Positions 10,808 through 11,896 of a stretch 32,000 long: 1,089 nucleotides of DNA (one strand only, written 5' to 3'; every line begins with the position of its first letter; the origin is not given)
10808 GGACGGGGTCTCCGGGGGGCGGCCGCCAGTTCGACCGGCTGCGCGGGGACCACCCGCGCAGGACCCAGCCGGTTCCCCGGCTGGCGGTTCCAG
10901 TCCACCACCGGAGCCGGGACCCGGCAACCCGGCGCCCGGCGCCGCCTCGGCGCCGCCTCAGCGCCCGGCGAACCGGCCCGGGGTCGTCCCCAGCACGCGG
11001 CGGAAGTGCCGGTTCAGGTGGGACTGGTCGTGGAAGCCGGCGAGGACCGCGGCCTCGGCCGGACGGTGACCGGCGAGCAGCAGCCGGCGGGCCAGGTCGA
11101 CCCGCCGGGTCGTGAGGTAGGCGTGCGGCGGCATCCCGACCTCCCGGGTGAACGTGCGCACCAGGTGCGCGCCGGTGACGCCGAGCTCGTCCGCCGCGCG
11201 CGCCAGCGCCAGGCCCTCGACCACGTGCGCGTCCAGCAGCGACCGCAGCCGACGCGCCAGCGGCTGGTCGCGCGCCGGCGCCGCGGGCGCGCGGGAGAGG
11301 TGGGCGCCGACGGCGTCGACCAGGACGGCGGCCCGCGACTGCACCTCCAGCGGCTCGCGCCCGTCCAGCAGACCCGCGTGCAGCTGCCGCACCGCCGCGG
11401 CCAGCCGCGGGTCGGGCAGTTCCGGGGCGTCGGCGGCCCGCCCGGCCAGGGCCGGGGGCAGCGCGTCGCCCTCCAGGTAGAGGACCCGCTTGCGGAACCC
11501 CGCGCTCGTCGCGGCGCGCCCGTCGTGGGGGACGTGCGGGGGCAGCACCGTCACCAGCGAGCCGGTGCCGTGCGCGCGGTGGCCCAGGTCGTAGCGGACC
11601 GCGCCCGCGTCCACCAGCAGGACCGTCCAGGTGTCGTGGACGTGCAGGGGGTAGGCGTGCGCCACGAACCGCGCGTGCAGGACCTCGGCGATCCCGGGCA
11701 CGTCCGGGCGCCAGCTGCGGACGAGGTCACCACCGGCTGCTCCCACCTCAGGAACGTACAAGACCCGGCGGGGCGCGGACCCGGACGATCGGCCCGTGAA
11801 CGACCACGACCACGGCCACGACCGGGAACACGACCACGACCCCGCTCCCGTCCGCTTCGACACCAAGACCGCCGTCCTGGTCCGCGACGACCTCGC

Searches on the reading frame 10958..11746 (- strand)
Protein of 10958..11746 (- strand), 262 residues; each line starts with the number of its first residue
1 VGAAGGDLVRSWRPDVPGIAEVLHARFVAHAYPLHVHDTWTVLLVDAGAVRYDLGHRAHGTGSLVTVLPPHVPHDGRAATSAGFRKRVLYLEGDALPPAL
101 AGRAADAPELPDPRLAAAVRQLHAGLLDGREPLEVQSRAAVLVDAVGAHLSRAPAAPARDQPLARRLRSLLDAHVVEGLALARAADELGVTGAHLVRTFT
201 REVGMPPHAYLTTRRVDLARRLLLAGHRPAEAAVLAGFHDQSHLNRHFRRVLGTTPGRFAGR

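Call 51: search_protein_families(library=ncbifam, proteins=[window:10958-11746:-], max_evalue=0.001)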
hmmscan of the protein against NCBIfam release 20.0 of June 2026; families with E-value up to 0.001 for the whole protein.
window:10958-11746:- (262 aa): 14 families
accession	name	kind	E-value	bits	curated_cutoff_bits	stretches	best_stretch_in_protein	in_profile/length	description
TIGR02297.1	HpaA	equivalog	9.1e-10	38.2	274.65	1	162-260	186-285/287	4-hydroxyphenylacetate catabolism regulatory protein HpaA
NF006902.0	PRK09393.1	equivalog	1e-09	38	425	1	159-259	218-318/327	transcriptional regulator FtrA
TIGR04094.1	adjacent_YSIRK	equivalog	4.3e-09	35.8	200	1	171-259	294-382/383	YSIRK-targeted surface antigen transcriptional regulator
NF010028.0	PRK13503.1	equivalog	3.3e-07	30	288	1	165-256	174-266/278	HTH-type transcriptional activator RhaS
NF011964.0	PRK15435.1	equivalog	4.4e-07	29.2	345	1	177-259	98-180/354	bifunctional DNA-binding transcriptional regulator/O6-methylguanine-DNA methyltransferase Ada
NF049968.1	QhpR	equivalog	6.4e-07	28.8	250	1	139-259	163-283/284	AraC-like transcriptional regulator QhpR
NF047455.1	TF_Staph_AryK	equivalog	9.3e-07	27.5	850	1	166-259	161-255/759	transcriptional regulator AryK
NF041686.2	ant_diox_reg_AndR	equivalog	9.2e-06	25.5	350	1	162-256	217-314/321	anthranilate 1,2-dioxygenase regulatory protein AndR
NF050186.1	TransRegGliRPseudo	equivalog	1.2e-05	24.9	570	1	133-259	204-333/338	AraC family transcriptional regulator GliR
NF052534.1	RzbtTranRegRhrA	equivalog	4.7e-05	22.8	500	1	167-257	212-305/312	rhizobactin biosynthesis transcriptional regulator RhrA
NF007860.0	PRK10572.1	equivalog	0.00016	20.7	208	1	168-259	189-281/292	arabinose operon transcriptional regulator AraC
NF007584.0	PRK10219.1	equivalog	0.00023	21.5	174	1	164-259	7-103/107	superoxide response transcriptional regulator SoxS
NF047788.1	TransRegPocR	equivalog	0.00025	20.4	500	1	153-259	181-287/296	transcriptional regulator PocR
NF007243.0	PRK09685.1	equivalog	0.00042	19.8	199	1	149-259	185-298/303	transcriptional regulator FeaR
